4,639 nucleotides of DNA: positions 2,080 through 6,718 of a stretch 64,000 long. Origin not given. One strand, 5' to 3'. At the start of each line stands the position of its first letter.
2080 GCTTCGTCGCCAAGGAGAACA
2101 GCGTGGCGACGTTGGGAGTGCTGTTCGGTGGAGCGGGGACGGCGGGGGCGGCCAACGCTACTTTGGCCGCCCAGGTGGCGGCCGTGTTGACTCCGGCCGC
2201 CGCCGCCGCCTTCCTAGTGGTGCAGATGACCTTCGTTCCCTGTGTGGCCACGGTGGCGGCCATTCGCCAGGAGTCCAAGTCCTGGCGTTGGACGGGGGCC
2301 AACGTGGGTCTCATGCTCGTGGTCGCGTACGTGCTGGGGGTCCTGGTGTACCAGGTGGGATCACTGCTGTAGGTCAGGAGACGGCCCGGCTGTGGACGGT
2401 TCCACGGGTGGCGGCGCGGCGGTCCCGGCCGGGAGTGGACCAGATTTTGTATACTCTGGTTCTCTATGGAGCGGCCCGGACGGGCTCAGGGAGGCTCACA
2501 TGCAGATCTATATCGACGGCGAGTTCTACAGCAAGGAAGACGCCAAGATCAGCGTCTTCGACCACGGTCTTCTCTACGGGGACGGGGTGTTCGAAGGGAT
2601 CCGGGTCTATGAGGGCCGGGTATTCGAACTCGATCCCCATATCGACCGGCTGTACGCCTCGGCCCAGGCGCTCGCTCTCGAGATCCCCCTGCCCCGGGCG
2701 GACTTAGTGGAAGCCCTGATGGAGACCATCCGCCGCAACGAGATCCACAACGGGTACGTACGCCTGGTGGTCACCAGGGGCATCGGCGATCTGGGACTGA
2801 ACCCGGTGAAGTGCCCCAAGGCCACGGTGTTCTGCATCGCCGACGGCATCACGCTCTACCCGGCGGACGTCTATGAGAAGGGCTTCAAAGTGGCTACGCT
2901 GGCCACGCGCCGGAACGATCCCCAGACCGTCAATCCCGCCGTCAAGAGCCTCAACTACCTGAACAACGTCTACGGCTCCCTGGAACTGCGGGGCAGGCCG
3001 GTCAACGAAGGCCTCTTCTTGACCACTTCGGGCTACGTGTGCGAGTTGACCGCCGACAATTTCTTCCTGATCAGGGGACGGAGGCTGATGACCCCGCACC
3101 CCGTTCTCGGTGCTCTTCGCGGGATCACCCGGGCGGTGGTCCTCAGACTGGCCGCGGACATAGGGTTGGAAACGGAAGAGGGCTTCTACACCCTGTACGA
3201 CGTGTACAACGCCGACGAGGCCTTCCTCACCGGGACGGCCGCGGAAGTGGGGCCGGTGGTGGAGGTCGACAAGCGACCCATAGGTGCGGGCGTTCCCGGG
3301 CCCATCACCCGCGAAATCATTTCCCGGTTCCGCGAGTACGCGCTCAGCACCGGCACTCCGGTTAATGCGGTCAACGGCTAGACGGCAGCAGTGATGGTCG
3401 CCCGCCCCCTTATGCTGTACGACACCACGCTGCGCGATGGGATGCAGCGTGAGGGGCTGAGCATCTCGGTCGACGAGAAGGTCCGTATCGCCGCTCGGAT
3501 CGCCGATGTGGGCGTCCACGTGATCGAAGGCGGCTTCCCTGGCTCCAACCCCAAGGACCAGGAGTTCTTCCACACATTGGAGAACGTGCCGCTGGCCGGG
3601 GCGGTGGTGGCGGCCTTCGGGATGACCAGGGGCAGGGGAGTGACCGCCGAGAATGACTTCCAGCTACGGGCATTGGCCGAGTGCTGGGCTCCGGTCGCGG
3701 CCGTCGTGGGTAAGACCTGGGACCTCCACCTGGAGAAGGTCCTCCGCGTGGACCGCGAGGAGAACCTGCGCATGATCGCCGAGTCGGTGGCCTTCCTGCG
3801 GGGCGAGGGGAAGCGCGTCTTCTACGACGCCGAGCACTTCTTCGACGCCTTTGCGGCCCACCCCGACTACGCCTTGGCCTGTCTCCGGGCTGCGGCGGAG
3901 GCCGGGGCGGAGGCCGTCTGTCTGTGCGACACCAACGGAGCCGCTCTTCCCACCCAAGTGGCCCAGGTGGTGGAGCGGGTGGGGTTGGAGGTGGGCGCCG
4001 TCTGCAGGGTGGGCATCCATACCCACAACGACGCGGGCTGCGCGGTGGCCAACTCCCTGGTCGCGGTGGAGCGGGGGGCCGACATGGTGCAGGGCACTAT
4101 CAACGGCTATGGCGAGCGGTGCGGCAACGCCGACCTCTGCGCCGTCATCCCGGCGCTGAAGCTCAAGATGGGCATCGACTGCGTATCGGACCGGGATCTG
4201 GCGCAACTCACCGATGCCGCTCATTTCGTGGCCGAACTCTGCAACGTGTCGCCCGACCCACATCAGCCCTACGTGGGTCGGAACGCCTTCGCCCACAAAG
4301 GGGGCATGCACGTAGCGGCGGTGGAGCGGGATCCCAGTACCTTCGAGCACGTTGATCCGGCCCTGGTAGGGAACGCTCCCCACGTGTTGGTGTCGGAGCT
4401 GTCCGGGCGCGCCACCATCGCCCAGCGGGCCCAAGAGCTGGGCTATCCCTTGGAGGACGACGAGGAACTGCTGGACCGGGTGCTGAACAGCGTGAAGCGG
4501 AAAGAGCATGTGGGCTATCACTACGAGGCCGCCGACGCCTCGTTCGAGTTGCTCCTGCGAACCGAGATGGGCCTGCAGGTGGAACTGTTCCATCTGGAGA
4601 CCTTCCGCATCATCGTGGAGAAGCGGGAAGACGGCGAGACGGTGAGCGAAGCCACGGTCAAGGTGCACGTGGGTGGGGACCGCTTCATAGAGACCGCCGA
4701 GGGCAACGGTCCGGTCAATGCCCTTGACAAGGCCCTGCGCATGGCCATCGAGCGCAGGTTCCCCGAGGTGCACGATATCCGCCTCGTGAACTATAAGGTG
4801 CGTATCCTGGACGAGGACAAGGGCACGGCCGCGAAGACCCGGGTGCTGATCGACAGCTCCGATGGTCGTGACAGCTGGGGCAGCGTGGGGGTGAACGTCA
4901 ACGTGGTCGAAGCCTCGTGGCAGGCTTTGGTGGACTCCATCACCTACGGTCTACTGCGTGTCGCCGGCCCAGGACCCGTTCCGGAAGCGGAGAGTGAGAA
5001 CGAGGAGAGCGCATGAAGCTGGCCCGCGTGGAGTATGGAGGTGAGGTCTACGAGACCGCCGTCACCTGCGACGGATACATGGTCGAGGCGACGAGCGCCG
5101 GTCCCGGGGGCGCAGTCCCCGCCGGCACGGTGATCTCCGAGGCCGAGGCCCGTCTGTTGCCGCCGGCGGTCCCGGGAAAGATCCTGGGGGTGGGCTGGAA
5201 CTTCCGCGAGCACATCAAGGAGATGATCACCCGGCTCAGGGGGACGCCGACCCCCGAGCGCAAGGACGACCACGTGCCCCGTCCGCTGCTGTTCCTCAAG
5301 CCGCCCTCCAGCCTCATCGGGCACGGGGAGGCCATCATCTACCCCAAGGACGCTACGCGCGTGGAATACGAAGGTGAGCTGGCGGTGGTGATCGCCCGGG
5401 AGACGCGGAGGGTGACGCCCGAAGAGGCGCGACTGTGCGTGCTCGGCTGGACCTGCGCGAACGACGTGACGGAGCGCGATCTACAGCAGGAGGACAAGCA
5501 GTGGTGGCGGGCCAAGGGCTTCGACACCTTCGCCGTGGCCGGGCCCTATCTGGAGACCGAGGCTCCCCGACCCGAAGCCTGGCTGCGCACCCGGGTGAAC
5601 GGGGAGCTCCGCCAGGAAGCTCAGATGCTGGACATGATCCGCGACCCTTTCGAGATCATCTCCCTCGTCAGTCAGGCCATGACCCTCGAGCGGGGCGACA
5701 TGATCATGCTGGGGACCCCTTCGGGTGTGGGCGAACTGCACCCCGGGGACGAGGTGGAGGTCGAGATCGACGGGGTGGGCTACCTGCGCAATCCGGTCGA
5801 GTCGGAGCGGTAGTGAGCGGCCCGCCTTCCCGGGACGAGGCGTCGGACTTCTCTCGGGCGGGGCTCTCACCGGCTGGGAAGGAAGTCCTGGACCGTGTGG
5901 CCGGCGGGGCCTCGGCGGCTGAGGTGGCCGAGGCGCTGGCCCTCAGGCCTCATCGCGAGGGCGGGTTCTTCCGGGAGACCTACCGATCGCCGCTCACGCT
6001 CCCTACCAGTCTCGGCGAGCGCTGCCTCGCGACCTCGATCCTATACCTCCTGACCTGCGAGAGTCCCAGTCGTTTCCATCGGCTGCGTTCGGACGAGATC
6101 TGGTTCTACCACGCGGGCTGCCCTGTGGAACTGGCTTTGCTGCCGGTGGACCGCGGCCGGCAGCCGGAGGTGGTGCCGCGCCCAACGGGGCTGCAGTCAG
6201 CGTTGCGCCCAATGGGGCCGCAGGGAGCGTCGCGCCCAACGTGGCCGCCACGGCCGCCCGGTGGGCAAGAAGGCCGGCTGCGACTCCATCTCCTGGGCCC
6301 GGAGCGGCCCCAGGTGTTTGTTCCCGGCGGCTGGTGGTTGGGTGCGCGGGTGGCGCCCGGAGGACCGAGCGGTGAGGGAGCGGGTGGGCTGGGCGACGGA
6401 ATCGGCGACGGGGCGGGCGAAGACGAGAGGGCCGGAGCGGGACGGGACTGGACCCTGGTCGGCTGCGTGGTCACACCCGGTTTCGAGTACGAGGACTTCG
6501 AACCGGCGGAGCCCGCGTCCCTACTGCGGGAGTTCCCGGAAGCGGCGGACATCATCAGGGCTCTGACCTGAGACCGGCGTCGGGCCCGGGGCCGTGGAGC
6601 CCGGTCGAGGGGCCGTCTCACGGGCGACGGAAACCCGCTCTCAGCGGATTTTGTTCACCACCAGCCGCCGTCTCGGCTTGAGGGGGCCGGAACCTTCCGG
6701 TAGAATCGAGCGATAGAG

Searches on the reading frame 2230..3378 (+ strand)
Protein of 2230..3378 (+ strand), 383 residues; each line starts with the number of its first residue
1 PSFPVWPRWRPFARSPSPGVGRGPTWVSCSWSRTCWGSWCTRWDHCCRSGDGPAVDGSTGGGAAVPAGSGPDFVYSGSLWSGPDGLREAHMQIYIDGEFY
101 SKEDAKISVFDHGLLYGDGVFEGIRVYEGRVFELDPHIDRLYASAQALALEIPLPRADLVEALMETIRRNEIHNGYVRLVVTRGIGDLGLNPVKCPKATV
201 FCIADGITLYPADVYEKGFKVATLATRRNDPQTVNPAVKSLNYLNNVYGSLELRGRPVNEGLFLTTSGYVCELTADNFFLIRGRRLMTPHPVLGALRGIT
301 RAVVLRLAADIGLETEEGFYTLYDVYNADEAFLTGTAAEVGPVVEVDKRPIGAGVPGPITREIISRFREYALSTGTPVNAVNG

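Call 18: search_protein_families(library=pfam, proteins=[window:2230-3378:+], max_evalue=0.00001)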
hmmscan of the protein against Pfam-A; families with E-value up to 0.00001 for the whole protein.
window:2230-3378:+ (383 aa): 1 family
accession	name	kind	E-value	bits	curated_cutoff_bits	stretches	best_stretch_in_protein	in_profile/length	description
PF01063.24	Aminotran_4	-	6.7e-56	190.1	28.5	1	119-346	1-223/223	Amino-transferase class IV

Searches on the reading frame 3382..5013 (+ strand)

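Call 18: search_protein_families(library=pfam, proteins=[window:3382-5013:+], max_evalue=0.00001)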
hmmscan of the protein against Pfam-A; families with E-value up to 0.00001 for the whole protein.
window:3382-5013:+ (544 aa): 3 families
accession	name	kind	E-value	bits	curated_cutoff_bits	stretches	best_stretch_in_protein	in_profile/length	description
PF00682.25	HMGL-like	-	2.3e-49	168.6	29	1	11-283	3-260/260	HMGL-like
PF08502.15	LeuA_dimer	-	1.1e-27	96.9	24.9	1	383-522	2-129/131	LeuA allosteric (dimerisation) domain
PF22617.1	HCS_D2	-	8e-16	58.6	27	1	298-373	2-76/82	Homocitrate synthase post-HMGL domain-like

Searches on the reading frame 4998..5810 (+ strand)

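Call 18: search_protein_families(library=pfam, proteins=[window:4998-5810:+], max_evalue=0.00001)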
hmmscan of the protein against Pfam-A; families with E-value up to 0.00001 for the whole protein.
window:4998-5810:+ (271 aa): 1 family
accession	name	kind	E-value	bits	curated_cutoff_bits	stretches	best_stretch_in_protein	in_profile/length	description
PF01557.24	FAA_hydrolase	-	1.5e-64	218.1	23.9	1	61-267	1-213/214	Fumarylacetoacetate (FAA) hydrolase C-terminal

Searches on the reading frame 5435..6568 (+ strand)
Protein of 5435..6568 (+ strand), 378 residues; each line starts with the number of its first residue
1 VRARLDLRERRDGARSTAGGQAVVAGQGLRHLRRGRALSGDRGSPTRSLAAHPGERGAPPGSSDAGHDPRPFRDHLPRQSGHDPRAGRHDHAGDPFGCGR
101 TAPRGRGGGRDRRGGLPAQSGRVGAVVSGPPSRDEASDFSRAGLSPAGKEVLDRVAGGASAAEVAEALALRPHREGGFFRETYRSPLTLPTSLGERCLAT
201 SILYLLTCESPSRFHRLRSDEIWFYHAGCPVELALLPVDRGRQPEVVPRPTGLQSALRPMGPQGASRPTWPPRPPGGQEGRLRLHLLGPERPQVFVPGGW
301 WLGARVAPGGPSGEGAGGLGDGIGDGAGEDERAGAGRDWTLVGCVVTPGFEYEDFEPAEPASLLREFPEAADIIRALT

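Call 58: search_protein_families(library=pfam, proteins=[window:5435-6568:+], max_evalue=0.0001)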
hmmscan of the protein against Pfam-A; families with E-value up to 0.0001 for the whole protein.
window:5435-6568:+ (378 aa): 1 family
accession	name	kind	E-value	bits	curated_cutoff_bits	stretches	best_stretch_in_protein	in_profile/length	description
PF06172.17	Cupin_5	-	6.7e-36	123.8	25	1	163-356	2-137/139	Cupin superfamily (DUF985)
